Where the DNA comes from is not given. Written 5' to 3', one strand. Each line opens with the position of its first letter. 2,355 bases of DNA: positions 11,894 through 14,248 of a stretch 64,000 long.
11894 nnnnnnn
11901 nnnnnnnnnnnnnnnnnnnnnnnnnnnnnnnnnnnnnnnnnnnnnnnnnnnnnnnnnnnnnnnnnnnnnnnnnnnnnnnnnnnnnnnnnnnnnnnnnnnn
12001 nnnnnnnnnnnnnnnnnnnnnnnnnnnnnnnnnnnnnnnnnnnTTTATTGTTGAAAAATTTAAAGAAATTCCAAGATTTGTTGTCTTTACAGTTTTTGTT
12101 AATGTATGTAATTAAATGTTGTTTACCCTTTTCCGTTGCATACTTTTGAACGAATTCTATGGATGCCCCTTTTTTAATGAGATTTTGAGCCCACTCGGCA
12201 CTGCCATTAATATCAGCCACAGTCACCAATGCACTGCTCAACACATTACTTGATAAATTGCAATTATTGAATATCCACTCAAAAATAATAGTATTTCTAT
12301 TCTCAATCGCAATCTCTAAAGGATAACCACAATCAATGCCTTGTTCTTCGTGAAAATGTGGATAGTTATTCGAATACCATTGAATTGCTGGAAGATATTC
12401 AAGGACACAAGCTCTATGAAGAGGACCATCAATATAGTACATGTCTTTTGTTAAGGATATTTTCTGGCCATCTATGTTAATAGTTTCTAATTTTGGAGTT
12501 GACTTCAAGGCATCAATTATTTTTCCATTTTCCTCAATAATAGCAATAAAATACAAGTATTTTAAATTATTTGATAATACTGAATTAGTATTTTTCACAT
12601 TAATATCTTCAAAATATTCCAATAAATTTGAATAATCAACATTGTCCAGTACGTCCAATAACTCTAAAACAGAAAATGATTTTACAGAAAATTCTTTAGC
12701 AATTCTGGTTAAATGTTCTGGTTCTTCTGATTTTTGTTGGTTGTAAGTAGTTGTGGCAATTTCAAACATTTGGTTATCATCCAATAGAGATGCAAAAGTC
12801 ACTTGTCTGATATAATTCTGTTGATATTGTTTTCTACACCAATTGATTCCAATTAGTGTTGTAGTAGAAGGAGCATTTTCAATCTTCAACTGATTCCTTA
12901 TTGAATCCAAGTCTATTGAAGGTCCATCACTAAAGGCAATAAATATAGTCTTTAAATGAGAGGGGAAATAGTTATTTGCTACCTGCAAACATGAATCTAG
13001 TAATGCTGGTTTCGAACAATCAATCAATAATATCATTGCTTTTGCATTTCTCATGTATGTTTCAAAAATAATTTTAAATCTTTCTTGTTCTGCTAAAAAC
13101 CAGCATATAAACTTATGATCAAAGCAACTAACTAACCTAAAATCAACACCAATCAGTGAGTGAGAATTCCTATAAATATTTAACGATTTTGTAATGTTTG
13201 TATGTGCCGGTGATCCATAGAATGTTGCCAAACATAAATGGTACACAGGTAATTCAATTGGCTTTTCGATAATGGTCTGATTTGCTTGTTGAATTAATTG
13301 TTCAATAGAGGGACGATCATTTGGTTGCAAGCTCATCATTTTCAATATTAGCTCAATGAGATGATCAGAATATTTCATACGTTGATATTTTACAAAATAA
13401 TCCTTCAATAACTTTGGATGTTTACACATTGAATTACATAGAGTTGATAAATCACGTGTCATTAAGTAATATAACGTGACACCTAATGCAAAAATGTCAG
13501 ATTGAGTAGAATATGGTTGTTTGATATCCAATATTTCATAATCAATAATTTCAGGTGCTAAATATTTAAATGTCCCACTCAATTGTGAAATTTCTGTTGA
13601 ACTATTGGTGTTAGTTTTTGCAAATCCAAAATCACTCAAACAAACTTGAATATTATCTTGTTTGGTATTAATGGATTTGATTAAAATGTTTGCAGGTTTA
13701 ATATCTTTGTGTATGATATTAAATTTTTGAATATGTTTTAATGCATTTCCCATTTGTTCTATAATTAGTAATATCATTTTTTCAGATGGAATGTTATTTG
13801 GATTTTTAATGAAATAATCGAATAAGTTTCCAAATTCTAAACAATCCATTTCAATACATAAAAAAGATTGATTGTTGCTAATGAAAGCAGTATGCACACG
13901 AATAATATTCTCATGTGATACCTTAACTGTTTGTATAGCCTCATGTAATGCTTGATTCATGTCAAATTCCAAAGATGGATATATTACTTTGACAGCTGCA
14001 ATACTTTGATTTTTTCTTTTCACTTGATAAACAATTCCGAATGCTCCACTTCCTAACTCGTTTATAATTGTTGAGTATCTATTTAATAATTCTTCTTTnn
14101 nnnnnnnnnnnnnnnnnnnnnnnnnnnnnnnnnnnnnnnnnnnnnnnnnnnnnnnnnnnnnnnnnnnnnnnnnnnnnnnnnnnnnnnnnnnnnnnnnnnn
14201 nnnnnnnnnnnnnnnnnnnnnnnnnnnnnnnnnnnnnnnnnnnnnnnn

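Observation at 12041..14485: SAM–kinase–pseudoGTPase–ankyrin fusion with a non-RD (HKD) catalytic loop and a hidden 5' exon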

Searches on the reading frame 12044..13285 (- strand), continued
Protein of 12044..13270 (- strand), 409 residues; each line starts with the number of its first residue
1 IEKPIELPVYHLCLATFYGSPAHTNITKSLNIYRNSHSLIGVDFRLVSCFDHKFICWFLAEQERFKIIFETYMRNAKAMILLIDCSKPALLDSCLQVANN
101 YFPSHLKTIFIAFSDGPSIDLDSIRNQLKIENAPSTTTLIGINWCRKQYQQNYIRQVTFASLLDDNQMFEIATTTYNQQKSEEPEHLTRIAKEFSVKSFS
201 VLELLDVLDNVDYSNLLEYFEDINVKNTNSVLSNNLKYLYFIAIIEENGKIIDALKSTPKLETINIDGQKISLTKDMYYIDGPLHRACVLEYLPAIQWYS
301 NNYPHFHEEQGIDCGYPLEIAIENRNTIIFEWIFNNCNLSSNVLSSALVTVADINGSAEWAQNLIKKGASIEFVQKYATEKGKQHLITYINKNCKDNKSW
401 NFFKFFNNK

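Call 46: find_encoding_contigs(protein=P0131, flank=10000, max_places=2)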
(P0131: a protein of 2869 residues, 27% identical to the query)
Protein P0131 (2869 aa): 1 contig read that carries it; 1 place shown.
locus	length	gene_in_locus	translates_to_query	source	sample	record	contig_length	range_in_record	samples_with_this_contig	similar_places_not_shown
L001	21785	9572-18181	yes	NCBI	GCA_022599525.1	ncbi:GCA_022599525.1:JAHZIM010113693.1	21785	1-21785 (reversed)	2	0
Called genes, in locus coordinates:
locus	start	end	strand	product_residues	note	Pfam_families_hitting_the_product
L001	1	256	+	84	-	PF02575:YbaB_DNA_bd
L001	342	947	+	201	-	PF21176:RecR_HhH, PF02132:RecR_ZnF (weak), PF01751:Toprim, PF13662:Toprim_4, PF21175:RecR_C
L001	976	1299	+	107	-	PF02575:YbaB_DNA_bd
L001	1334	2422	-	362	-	PF01594:AI-2E_transport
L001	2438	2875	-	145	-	PF00885:DMRL_synthase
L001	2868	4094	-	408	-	PF00926:DHBP_synthase, PF00925:GTP_cyclohydro2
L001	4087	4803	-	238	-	PF00677:Lum_binding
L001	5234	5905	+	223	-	-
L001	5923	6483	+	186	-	-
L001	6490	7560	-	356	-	PF00383:dCMP_cyt_deam_1, PF14437:MafB19-deam, PF01872:RibD_C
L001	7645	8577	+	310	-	PF01734:Patatin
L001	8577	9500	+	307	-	PF01734:Patatin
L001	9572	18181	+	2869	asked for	PF13637:Ank_4 (faint), PF13606:Ank_3 (faint), PF00023:Ank (faint), PF12796:Ank_2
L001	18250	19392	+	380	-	PF13173:AAA_14, PF13635:DUF4143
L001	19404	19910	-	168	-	PF20589:DUF6790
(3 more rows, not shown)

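Call 47: find_encoding_contigs(protein=P0141, flank=10000, max_places=2)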
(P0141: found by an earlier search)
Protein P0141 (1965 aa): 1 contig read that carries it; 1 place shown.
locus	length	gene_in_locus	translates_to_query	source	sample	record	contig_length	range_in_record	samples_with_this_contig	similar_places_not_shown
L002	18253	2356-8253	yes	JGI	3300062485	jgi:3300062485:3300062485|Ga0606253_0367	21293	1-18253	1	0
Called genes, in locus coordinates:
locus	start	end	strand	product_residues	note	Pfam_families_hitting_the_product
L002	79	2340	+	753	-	PF12796:Ank_2 (weak), PF00023:Ank (faint), PF13637:Ank_4 (weak)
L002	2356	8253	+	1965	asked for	PF00023:Ank (faint), PF13606:Ank_3 (faint), PF13637:Ank_4 (faint), PF12796:Ank_2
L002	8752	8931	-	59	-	-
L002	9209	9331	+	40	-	-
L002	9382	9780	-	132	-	PF01052:FliMN_C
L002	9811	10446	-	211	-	-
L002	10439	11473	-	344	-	PF14842:FliG_N, PF14841:FliG_M, PF01706:FliG_C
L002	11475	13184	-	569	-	PF01514:YscJ_FliF, PF08345:YscJ_FliF_C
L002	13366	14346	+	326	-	PF01636:APH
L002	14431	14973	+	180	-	PF06242:TrcR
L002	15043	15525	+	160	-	PF01510:Amidase_2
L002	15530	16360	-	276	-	PF00753:Lactamase_B, PF12706:Lactamase_B_2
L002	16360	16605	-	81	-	PF02823:ATP-synt_DE_N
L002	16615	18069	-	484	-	PF02874:ATP-synt_ab_N, PF00006:ATP-synt_ab, PF22919:ATP-synt_VA_C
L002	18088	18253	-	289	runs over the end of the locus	PF00231:ATP-synt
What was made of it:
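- For two of them, gene neighbourhoods confirm a bacterial origin (calls 46, 47).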

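Call 74: find_related_loci(query=window:12044-13270:-, collection=metagenome_contigs, flank=6000)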
Query seq(409 aa) (409 aa) in metagenome_contigs; peptide patterns used: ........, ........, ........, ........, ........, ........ (x = any residue, [..] = any of these).
107 stretches matched a pattern, but none encodes a relative of the query by tblastn (E <= 1e-3).

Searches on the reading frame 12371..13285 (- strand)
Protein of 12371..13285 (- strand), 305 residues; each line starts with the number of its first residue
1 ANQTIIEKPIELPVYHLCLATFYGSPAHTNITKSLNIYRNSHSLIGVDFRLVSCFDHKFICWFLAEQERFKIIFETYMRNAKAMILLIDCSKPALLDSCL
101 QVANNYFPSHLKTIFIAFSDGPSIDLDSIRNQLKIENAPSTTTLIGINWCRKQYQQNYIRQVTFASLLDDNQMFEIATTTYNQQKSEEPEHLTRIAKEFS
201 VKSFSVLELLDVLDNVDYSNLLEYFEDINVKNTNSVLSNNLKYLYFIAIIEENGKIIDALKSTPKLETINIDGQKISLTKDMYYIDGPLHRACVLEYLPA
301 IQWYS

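Call 72: find_related_loci(query=A6, collection=genome_contigs, flank=3000)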
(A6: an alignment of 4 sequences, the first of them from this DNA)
Query A6 (305 aa) in genome_contigs; peptide patterns used: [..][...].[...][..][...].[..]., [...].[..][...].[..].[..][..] (x = any residue, [..] = any of these).
48 stretches matched a pattern; 1 encode a relative of the query (tblastn E <= 1e-3); 1 distinct loci.
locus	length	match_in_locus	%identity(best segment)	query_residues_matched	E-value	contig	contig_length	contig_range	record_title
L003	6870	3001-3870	27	32-304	3e-21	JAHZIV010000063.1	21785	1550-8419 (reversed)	MAG: Gammaproteobacteria bacterium isolate P_S1_bin.12 k141_963703, whole genome shotgun sequence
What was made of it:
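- Tried and rejected: Scans for more cassette members found only the already known MAG in GTDB genomes (call 72).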

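Call 73: find_related_loci(query=A6, collection=metagenome_contigs, flank=6000)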
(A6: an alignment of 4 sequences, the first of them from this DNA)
Query A6 (305 aa) in metagenome_contigs; peptide patterns used: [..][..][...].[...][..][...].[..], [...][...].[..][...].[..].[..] (x = any residue, [..] = any of these).
152 stretches matched a pattern, but none encodes a relative of the query by tblastn (E <= 1e-3).

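Call 78: find_related_loci(query=A6, collection=viral_contigs, flank=5000)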
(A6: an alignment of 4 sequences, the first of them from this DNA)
Query A6 (305 aa) in viral_contigs; peptide patterns used: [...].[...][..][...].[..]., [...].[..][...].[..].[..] (x = any residue, [..] = any of these).
45 stretches matched a pattern, but none encodes a relative of the query by tblastn (E <= 1e-3).

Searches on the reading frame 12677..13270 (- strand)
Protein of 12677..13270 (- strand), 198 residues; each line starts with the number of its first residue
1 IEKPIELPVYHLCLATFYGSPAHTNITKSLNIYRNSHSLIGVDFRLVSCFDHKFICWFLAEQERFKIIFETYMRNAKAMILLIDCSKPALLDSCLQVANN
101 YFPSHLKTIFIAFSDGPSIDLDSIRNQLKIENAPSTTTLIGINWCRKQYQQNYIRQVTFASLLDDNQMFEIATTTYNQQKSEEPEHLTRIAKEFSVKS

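Call 5: search_protein_families(library=pfam, proteins=[window:12677-13270:-], max_evalue=10)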
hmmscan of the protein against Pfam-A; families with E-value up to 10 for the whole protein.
seq(198 aa): 4 families
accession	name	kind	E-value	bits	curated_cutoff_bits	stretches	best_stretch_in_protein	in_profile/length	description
PF08477.19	Roc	-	0.0012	19.5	27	1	52-101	56-105/119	Ras of Complex, Roc, domain of DAPkinase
PF00025.27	Arf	-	0.0074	16.2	22.3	1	40-96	46-102/174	ADP-ribosylation factor family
PF00071.28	Ras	-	0.014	15.4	21.6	1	53-101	49-97/162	Ras family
PF15593.11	Imm42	-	0.059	14.3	27.2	1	22-79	87-145/162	Immunity protein 42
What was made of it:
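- On Roco family: Pfam Roc scores 19.5 bits, below its cut-off of 27 (call 5).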

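Call 6: search_solved_structures(query=window:12677-13270:-, max_evalue=10, show_alignments=3)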
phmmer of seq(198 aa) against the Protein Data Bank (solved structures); distinct sequences matched with E-value up to 10: 159 (the best 60 are shown).
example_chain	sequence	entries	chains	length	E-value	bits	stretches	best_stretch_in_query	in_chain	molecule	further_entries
2il1_A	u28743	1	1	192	2e-05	27.8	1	37-165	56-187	Rab12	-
8vh4_B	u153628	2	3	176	0.00014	25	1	37-165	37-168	Ras-related protein Rab-12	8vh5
1yvd_A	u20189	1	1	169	0.0016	21.6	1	52-127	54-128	Ras-related protein Rab-22A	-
2g6b_A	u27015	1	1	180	0.0017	21.5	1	38-94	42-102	Ras-related protein Rab-26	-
1ek0_A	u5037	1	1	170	0.002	21.3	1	47-113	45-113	PROTEIN (GTP-BINDING PROTEIN YPT51)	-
8alk_B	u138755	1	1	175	0.0025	21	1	35-88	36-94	Ras-related protein Rab-1B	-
2rhd_A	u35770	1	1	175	0.0039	20.3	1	33-94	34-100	Small GTP binding protein rab1a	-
6s5h_A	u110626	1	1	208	0.0044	20.2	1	34-99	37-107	Ras-related protein Rab-38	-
4fmc_F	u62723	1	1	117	0.0049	20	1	35-90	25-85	Ras-related protein Rab-1A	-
2ew1_A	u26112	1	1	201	0.005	20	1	38-104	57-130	Ras-related protein Rab-30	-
9ltq_A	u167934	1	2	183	0.0065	19.6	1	36-91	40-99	Ras-related protein Rab-43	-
1d5c_A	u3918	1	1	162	0.0067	19.6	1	34-126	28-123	RAB6 GTPASE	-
2fg5_A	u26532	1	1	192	0.0071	19.5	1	39-125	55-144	Ras-related protein Rab-31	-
9ltp_B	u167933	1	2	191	0.0072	19.5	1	36-91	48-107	Ras-related protein Rab-43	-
2hup_A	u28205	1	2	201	0.0082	19.3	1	36-91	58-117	RAS-related protein RAB-43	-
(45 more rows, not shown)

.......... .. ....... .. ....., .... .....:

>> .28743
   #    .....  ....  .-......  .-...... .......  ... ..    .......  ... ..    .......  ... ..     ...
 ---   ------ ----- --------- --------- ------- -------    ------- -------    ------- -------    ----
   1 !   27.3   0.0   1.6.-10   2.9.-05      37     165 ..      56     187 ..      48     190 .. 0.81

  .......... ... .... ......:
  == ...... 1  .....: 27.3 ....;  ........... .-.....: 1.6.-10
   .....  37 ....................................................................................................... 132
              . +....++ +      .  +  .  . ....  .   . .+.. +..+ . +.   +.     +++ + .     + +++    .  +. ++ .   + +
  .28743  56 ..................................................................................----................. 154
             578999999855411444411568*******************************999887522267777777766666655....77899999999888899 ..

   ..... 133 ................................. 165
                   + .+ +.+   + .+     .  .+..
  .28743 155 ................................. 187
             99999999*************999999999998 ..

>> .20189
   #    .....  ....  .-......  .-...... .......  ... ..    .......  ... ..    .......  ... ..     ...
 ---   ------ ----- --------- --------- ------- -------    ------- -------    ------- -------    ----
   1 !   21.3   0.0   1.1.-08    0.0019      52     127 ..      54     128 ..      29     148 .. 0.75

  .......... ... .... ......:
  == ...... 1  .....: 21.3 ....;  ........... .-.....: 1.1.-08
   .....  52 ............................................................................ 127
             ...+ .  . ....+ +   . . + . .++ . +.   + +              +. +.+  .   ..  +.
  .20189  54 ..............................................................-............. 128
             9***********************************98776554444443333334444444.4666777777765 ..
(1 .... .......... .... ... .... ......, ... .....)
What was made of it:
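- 12785..13246 (-): Rab-derived pseudoGTPase domain, residues 399-552. Rab12 2e-5 (call 6).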

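Call 50: search_solved_structures(query=A3, max_evalue=1, show_alignments=2)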
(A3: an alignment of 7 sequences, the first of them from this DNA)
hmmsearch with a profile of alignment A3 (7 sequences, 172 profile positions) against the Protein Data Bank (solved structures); distinct sequences matched with E-value up to 1: 613 (the best 60 are shown).
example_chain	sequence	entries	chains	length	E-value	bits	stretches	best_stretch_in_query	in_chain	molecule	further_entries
2ew1_A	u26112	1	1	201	6.4e-10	42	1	37-131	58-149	Ras-related protein Rab-30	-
6y7g_A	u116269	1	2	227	1.8e-09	40.6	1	35-120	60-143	Ras-related protein Rab-3C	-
8a4a_B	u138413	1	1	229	1.8e-09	40.6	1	35-120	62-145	Ras-related protein Rab-3C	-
3rab_A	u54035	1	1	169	1.9e-09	40.5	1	36-122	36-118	PROTEIN (RAB3A)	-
3dz8_A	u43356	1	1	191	4.4e-09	39.3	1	37-120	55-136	Ras-related protein Rab-3B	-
9ayr_C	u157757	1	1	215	4.7e-09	39.2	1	5-128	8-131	GTP-binding protein YPT6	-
8a4c_B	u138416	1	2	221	5.6e-09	39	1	37-120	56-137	Ras-related protein Rab-3B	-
4fmc_F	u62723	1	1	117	7.1e-09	38.6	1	33-107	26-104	Ras-related protein Rab-1A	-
2rhd_A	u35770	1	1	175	7.2e-09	38.6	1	31-114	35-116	Small GTP binding protein rab1a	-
2wwx_A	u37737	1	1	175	1.3e-08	37.8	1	33-108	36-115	RAS-RELATED PROTEIN RAB-1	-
4fmb_B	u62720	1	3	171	1.3e-08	37.8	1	33-108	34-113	Ras-related protein Rab-1A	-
4fmd_F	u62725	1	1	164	1.3e-08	37.7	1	33-108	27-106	Ras-related protein Rab-1A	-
4fmc_B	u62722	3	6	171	1.3e-08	37.7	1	33-108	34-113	Ras-related protein Rab-1A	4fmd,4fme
3cph_A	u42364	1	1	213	1.4e-08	37.7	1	34-105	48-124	Ras-related protein SEC4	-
2gf9_A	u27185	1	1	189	1.4e-08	37.7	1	37-119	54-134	Ras-related protein Rab-3D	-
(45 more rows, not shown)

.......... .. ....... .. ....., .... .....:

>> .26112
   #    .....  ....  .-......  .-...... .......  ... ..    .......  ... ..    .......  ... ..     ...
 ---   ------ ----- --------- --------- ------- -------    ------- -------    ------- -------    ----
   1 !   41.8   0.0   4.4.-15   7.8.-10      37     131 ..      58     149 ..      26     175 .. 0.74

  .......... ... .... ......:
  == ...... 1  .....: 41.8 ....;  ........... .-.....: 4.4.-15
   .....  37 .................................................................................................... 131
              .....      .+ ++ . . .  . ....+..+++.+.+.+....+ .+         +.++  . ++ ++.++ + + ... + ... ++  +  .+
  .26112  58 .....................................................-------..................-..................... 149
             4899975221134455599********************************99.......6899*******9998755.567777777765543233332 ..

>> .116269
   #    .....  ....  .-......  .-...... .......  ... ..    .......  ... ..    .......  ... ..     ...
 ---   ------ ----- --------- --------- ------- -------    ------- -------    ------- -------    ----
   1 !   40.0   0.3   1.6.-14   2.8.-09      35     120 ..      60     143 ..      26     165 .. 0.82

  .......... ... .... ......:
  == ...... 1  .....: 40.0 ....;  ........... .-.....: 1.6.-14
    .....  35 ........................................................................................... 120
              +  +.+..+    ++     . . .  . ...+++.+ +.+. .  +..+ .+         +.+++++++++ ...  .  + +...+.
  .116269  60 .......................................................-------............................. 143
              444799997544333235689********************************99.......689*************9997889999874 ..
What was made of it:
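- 12785..13246 (-): Family profile to Rab30 6.4e-10 (call 50).
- Rab homology at sequence and profile level (calls 6, 50).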

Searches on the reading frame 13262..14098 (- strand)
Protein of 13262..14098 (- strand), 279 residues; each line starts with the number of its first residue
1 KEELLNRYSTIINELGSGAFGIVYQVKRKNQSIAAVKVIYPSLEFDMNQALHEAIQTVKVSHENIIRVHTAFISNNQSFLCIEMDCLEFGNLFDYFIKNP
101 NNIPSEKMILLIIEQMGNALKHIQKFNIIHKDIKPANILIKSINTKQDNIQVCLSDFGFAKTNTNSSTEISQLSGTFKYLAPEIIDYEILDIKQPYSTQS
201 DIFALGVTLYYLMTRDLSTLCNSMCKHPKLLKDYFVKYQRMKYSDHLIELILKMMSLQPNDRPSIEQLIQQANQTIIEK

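Call 29: search_solved_structures(query=window:13262-14098:-, max_evalue=1e-10, show_alignments=1)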
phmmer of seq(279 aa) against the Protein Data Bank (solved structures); distinct sequences matched with E-value up to 1e-10: 807 (the best 60 are shown).
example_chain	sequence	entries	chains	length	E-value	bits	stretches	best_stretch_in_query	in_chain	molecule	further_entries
2jam_A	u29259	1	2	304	1.3e-22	84.1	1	12-267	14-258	CALCIUM/CALMODULIN-DEPENDENT PROTEIN KINASE TYPE 1G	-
9p9u_A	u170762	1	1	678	3e-21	79.7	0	12-215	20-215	Epidermal growth factor receptor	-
4apc_A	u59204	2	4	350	5.1e-21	79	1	12-271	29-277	SERINE/THREONINE-PROTEIN KINASE NEK1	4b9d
8bem_A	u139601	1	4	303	1.8e-20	77.2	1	10-213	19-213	STE20-like serine/threonine-protein kinase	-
4usf_A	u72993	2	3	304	1.9e-20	77.1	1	10-213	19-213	STE20-LIKE SERINE/THREONINE-PROTEIN KINASE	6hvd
2j51_A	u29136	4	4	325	2.3e-20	76.8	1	10-213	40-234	STE20-LIKE SERINE/THREONINE-PROTEIN KINASE | STE20-LIKE SERINE-THREONINE KINASE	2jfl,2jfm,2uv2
3is5_A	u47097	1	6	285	5.1e-20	75.7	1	13-270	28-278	Calcium-dependent protein kinase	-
5ig1_A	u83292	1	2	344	5.2e-20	75.7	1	15-271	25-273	CAMK/CAMK2 protein kinase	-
2w5a_A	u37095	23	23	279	7.2e-20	75.2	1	11-271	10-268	SERINE/THREONINE-PROTEIN KINASE NEK2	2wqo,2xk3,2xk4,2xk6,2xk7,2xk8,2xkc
2jav_A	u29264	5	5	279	7.2e-20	75.2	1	11-271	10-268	SERINE/THREONINE-PROTEIN KINASE NEK2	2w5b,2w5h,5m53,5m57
4a4x_A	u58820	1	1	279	8.7e-20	74.9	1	11-271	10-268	SERINE/THREONINE-PROTEIN KINASE NEK2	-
4mvf_A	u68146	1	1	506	1.2e-19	74.4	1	11-270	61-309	Calcium-dependent protein kinase 2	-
3kn5_A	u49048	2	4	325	1.2e-19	74.4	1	14-264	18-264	Ribosomal protein S6 kinase alpha-5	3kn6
3dfa_A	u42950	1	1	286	1.6e-19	74.1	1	7-269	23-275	Calcium-dependent protein kinase cgd3_920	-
2wei_A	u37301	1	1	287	1.6e-19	74.1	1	7-269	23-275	CALMODULIN-DOMAIN PROTEIN KINASE 1, PUTATIVE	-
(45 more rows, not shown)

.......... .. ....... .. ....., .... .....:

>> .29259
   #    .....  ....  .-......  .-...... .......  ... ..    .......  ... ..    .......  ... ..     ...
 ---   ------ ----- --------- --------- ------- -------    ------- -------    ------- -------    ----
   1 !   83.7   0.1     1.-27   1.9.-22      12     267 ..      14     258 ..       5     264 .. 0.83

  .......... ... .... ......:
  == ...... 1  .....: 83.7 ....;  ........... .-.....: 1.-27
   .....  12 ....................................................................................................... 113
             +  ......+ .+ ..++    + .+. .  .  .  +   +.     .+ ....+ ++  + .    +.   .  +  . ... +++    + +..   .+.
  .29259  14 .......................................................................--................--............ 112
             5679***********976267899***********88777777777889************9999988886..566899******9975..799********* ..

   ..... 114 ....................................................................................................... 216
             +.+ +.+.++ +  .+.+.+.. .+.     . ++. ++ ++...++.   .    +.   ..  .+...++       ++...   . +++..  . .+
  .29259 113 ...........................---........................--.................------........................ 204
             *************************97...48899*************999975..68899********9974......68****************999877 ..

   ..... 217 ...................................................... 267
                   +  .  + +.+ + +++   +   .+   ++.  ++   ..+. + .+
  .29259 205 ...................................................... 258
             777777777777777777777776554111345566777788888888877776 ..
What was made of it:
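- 13286..14077 (-): Eukaryotic protein kinase domain, residues 122-385, Ser/Thr type. Best PDB relatives are CaMK1G 1.3e-22, NEK1, SLK and NEK2 (call 29).
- Closest known: SAM-domain protein kinases. Different: The nearest PDB relatives are CaMK1G, NEK1/2 and SLK, all at about 1e-20 (call 29).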
